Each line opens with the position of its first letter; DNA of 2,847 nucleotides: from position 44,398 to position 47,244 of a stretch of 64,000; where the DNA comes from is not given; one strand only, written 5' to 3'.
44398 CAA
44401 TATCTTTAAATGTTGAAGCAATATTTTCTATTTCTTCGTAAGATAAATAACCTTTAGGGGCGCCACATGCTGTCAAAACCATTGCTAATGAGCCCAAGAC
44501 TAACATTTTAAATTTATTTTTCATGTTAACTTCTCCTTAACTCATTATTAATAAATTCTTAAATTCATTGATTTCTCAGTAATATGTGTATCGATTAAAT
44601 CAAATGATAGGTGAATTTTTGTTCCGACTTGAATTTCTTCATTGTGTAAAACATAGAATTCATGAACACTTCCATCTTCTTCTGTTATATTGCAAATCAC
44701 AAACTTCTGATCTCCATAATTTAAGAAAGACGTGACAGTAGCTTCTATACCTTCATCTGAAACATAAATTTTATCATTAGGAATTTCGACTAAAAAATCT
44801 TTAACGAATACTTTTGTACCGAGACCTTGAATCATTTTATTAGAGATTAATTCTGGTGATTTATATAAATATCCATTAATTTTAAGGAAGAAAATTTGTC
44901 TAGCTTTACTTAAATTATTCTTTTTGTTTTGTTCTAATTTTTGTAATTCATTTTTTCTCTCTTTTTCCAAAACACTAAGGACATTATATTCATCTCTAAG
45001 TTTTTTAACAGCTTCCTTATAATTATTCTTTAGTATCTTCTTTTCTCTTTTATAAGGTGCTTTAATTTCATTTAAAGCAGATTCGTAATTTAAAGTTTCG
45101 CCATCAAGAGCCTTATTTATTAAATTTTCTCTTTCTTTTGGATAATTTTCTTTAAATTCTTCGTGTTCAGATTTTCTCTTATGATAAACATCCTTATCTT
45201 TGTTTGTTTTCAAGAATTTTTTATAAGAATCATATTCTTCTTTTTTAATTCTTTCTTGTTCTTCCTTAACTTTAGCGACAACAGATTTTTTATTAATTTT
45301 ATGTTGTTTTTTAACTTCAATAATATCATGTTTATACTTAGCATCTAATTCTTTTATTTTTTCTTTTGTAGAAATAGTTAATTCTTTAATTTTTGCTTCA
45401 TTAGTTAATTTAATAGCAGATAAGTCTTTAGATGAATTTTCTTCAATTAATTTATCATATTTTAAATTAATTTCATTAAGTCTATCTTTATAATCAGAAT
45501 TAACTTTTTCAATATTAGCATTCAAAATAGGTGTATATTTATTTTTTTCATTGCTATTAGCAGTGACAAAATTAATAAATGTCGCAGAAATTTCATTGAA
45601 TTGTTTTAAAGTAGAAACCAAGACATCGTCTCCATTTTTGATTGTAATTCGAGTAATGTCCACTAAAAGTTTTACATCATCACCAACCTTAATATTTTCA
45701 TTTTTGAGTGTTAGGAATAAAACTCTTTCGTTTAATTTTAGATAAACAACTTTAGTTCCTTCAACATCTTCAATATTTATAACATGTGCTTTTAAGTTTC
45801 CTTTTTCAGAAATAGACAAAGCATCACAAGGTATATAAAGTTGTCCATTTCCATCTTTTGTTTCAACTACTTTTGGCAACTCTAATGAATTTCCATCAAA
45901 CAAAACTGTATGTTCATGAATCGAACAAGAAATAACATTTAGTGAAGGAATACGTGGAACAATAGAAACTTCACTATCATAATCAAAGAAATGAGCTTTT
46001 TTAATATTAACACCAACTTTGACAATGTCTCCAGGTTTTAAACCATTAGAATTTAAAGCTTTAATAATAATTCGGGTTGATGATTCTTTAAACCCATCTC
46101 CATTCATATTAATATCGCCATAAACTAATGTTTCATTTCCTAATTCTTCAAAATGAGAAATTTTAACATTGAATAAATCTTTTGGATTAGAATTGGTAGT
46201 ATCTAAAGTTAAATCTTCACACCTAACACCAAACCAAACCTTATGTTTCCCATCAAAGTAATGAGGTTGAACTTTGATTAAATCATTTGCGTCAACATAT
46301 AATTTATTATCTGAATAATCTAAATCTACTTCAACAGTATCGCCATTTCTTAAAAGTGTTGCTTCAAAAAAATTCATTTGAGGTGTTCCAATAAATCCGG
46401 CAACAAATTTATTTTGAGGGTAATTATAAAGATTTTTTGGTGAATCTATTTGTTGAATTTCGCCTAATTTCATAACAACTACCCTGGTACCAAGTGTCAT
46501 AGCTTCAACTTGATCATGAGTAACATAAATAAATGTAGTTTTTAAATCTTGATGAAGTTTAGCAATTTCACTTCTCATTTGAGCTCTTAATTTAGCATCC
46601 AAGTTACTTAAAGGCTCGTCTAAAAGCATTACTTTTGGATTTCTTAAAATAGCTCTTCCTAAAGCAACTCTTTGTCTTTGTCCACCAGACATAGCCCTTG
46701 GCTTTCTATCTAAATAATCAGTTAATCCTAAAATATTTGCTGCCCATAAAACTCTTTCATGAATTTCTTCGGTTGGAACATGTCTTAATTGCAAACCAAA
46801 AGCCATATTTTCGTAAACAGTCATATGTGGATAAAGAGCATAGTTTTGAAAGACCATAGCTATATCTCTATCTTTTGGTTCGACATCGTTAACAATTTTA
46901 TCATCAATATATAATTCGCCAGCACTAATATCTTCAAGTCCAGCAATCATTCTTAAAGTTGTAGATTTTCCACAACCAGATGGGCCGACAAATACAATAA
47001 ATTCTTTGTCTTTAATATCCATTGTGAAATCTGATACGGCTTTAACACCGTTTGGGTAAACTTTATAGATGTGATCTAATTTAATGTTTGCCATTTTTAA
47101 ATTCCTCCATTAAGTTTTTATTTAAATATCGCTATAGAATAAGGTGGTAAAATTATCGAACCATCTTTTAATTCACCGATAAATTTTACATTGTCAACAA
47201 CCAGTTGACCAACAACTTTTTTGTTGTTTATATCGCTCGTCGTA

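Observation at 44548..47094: MalK-type ABC ATPase fused to a ~480-aa C-terminal extension with extra TOBE-like domains and a coiled coil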

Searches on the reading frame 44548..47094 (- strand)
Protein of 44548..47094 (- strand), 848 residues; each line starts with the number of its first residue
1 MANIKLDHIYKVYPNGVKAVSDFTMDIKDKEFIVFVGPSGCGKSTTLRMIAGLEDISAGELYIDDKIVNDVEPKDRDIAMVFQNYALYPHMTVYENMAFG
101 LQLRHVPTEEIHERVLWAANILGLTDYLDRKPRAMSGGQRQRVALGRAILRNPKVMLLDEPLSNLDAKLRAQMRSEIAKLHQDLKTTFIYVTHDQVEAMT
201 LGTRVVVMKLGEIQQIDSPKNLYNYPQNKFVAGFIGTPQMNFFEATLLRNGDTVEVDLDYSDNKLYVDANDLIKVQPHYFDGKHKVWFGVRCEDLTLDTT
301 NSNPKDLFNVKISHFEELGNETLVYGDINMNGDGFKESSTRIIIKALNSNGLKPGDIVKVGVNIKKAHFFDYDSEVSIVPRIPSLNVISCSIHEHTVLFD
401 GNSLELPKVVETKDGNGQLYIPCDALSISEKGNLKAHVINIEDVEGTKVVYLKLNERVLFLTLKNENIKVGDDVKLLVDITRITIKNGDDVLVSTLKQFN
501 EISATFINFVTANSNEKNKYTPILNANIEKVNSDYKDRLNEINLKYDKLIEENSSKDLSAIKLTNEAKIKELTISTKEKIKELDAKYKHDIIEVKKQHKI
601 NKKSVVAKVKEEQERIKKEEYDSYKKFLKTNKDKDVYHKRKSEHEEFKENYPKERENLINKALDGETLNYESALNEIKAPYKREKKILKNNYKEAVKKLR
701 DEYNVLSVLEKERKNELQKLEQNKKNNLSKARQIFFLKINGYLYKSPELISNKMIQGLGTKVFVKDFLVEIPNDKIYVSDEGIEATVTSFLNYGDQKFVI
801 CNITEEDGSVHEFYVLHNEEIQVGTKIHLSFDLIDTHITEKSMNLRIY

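Call 6: search_protein_families(library=pfam, proteins=[window:44548-47094:-], max_evalue=1)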
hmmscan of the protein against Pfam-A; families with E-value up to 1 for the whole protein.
window:44548-47094:- (848 aa): 12 families
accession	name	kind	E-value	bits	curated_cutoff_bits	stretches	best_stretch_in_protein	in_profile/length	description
PF00005.33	ABC_tran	-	7.5e-32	111.2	25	1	21-162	2-136/137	ABC transporter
PF17912.7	OB_MalK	-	1.3e-06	29.6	27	1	236-295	1-53/53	MalK OB fold domain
PF13304.12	AAA_21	-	2.7e-05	24.8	27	2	125-195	228-300/304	AAA domain, putative AbiEii toxin, Type IV TA system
PF08402.16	TOBE_2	-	0.0002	21.8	21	0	289-370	2-76/76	TOBE domain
PF13175.12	AAA_15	-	0.00028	21.1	32.1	1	18-82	12-83/374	AAA ATPase domain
PF13401.12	AAA_22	-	0.0013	19.4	27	1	29-68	4-33/130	AAA domain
PF03193.22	RsgA_GTPase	-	0.014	15.6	30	1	19-60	96-136/174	RsgA GTPase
PF00004.35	AAA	-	0.039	14.9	21.2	1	33-55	1-23/131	ATPase family associated with various cellular activities (AAA)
PF09269.16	DUF1967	-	0.043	14.3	27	0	343-361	46-64/70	Domain of unknown function (DUF1967)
PF13521.12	AAA_28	-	0.061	14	27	1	33-52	2-21/164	AAA domain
PF13555.12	AAA_29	-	0.11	12.7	27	1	23-47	15-39/61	P-loop containing region of AAA domain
PF13476.12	AAA_23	-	0.2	12.7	27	1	15-50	5-39/201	AAA domain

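Call 7: search_protein_families(library=ncbifam, proteins=[window:44548-47094:-], max_evalue=1)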
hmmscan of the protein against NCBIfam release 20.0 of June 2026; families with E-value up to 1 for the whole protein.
window:44548-47094:- (848 aa): 182 families (the best 25 are shown)
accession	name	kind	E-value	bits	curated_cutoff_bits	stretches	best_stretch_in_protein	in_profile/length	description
NF008653.0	PRK11650.1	subfamily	9.9e-138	459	432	1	1-375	1-352/357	sn-glycerol-3-phosphate ABC transporter ATP-binding protein UgpC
NF008233.0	PRK11000.1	equivalog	1e-118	396.4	568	1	1-374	1-357/369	maltose/maltodextrin ABC transporter ATP-binding protein MalK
NF006987.0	PRK09452.1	equivalog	5.5e-95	318.2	482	1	4-303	18-307/378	spermidine/putrescine ABC transporter ATP-binding protein PotA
NF040933.2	ABC_arch_GlcV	equivalog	8.7e-89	297.9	450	1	3-370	2-357/357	glucose ABC transporter ATP-binding protein GlcV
TIGR01187.1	potA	subfamily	3.5e-88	295.8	355.6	1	36-332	2-290/325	polyamine ABC transporter ATP-binding protein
NF043075.1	MMSYN1_0197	equivalog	2.4e-87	293.1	550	1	4-251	3-247/341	spermidine/putrescine ABC transporter ATP-binding protein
TIGR03265.1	PhnT2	equivalog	3.3e-87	293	457.7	1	3-368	4-350/353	putative 2-aminoethylphosphonate ABC transporter ATP-binding protein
NF008513.0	PRK11432.1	equivalog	1.6e-77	260.8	496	1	5-303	8-291/351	ferric ABC transporter ATP-binding protein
NF040840.2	tungstate_WtpC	equivalog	1.2e-75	255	440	1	5-330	3-311/347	tungstate ABC transporter ATP-binding protein WtpC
TIGR00968.1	3a0106s01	subfamily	8.1e-74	248.1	342.75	1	5-237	2-233/237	sulfate ABC transporter ATP-binding protein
TIGR03258.1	PhnT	equivalog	1.2e-72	245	499.15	1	3-239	8-244/359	2-aminoethylphosphonate ABC transport system ATP-binding subunit PhnT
NF008621.0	PRK11607.1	equivalog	9.8e-70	235.2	613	1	11-269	27-283/377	putrescine ABC transporter ATP-binding subunit PotG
NF008105.0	PRK10851.1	equivalog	3.4e-67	226.7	502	1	3-237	2-239/362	sulfate/thiosulfate ABC transporter ATP-binding protein CysA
TIGR01186.1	proV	subfamily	9.7e-66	222.3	326.6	1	17-239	6-234/363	betaine/proline/choline family ABC transporter ATP-binding protein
TIGR03415.1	ABC_choXWV_ATP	equivalog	6.5e-54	183.3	483.75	1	17-237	37-267/382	choline ABC transporter ATP-binding protein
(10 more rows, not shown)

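Call 8: search_solved_structures(query=window:44551-47094:-, max_evalue=0.01, show_alignments=1)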
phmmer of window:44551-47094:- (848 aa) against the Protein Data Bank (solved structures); distinct sequences matched with E-value up to 0.01: 577 (the best 60 are shown).
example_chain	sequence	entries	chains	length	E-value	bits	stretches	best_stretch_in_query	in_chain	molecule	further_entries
7x0q_A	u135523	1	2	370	1.2e-128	433.9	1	1-378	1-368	ABC transporter related protein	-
6yir_A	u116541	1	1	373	3.4e-118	399.3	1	1-378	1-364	Oligosaccharides import ATP-binding protein MsmX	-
2d62_A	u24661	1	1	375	1.5e-101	344.2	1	1-378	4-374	multiple sugar-binding transport ATP-binding protein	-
4tqu_S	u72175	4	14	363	1.8e-100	340.6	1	2-378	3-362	AlgS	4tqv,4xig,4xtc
1g29_1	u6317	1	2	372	3.3e-98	333.2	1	1-336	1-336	MALTOSE TRANSPORT PROTEIN MALK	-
7cad_C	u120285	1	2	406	2.7e-96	326.8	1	1-251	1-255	ABC transporter, ATP-binding protein SugC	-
8ja7_C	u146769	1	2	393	4.3e-96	326.2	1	1-292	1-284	Trehalose import ATP-binding protein SugC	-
7cae_C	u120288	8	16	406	7e-96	325.5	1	1-251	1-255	ABC transporter, ATP-binding protein SugC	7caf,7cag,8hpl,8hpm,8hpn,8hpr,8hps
1v43_A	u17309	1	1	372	8.6e-89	302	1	1-379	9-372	sugar-binding transport ATP-binding protein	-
1vci_A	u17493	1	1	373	8.7e-89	302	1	1-379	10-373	sugar-binding transport ATP-binding protein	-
1q12_A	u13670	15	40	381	1.7e-88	301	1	1-325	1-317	Maltose/maltodextrin transport ATP-binding protein malK | Maltose/maltodextrin import ATP-binding protein malK | Fused maltose transport subunit, ATP-binding co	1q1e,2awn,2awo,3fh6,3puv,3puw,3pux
1q1b_A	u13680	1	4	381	1.8e-88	301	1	1-324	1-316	Maltose/maltodextrin transport ATP-binding protein malK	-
2r6g_A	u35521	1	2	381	4.4e-88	299.7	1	1-325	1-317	Maltose/maltodextrin import ATP-binding protein malK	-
9bcr_C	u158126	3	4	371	5.9e-88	299.2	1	3-324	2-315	Maltose/maltodextrin import ATP-binding protein MalK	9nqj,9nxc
9bcr_D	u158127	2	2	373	6e-88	299.2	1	3-324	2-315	Maltose/maltodextrin import ATP-binding protein MalK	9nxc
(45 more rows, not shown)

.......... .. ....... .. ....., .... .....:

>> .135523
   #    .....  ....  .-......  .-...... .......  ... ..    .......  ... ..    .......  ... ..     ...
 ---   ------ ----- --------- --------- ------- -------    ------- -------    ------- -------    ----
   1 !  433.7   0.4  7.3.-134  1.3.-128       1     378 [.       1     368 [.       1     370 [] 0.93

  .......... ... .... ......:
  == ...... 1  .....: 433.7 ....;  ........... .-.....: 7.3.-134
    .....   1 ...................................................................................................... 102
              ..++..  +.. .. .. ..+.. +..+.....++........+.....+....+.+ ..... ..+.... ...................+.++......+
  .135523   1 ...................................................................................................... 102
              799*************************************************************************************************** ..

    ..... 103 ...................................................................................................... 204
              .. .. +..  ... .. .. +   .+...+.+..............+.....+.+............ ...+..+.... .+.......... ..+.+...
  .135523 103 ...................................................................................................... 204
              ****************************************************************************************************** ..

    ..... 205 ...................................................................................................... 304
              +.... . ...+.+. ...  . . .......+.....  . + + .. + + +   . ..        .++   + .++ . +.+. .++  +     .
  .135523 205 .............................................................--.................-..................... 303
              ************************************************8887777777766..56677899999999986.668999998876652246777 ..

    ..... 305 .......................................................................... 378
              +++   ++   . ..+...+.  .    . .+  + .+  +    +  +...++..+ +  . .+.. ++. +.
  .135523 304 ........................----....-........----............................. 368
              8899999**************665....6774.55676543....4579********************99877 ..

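Call 21: find_encoding_contigs(protein=window:44551-47094:-, flank=3000, max_places=4)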
Protein window:44551-47094:- (848 aa): 2 contigs read that carry it; 1 place shown.
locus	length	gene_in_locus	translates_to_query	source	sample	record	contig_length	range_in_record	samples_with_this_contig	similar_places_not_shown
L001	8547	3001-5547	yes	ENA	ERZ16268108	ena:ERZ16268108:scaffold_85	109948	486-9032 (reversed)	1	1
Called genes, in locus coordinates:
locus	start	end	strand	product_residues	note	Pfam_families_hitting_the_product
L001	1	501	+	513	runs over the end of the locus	PF00528:BPD_transp_1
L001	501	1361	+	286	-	PF00528:BPD_transp_1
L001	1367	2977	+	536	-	PF00128:Alpha-amylase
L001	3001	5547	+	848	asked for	PF00005:ABC_tran, PF13304:AAA_21 (faint), PF17912:OB_MalK (faint)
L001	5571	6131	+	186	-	-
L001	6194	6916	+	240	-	-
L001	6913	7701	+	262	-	PF00657:Lipase_GDSL (faint), PF13472:Lipase_GDSL_2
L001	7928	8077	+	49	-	-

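Call 24: find_homologous_proteins(query=window:44551-47094:-, max_evalue=1e-10)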
Query window:44551-47094:- (848 aa): 8000 proteins with E <= 1e-10 among 8000 candidates; the best 120 are listed.
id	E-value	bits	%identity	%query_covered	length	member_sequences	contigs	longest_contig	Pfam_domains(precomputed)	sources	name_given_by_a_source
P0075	0.0e+0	1626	85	100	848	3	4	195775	PF00005.34,PF17912.8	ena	-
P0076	0.0e+0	1502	79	100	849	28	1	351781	PF00005.34,PF13304.13,PF17912.8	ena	-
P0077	0.0e+0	1502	79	100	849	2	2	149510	PF08402.17,PF00005.34,PF13304.13,PF17912.8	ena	-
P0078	0.0e+0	1302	70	100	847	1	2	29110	PF00005.34,PF13304.13,PF17912.8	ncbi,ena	-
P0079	0.0e+0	1204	66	100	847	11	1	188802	PF00005.34,PF17912.8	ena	-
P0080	0.0e+0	1172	64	100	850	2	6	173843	PF08402.17,PF00005.34,PF13304.13,PF17912.8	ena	-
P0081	0.0e+0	1153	63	100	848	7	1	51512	PF00005.34,PF13175.13,PF13304.13,PF17912.8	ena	-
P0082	4.1e-294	996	55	100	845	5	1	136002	PF00005.34,PF17912.8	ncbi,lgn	-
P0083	4.9e-278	943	54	100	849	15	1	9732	PF00005.34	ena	-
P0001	6.4e-276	936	53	100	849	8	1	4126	PF00005.34,PF13304.13,PF17912.8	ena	-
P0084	4.5e-273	926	52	100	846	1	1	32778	PF00005.34,PF13304.13,PF17912.8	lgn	-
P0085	1.0e-272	925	54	100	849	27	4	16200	PF00005.34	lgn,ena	-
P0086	4.2e-272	923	52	100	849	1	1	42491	PF00005.34,PF13304.13,PF17912.8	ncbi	-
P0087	7.2e-272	922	51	100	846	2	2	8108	PF00005.34,PF13304.13,PF17912.8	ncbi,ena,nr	ncbi:MAG: sn-glycerol-3-phosphate ABC transporter ATP-binding protein UgpC [Anaeroplasmataceae bacte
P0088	4.1e-271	920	53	100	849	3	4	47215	PF00005.34,PF13304.13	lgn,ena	-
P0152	2.0e-253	861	59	65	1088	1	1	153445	PF20403.6,PF00005.34,PF05987.19,PF13304.13,PF17912.8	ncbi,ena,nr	ncbi:MAG: sn-glycerol-3-phosphate ABC transporter ATP-binding protein UgpC [Erysipelotrichales bacte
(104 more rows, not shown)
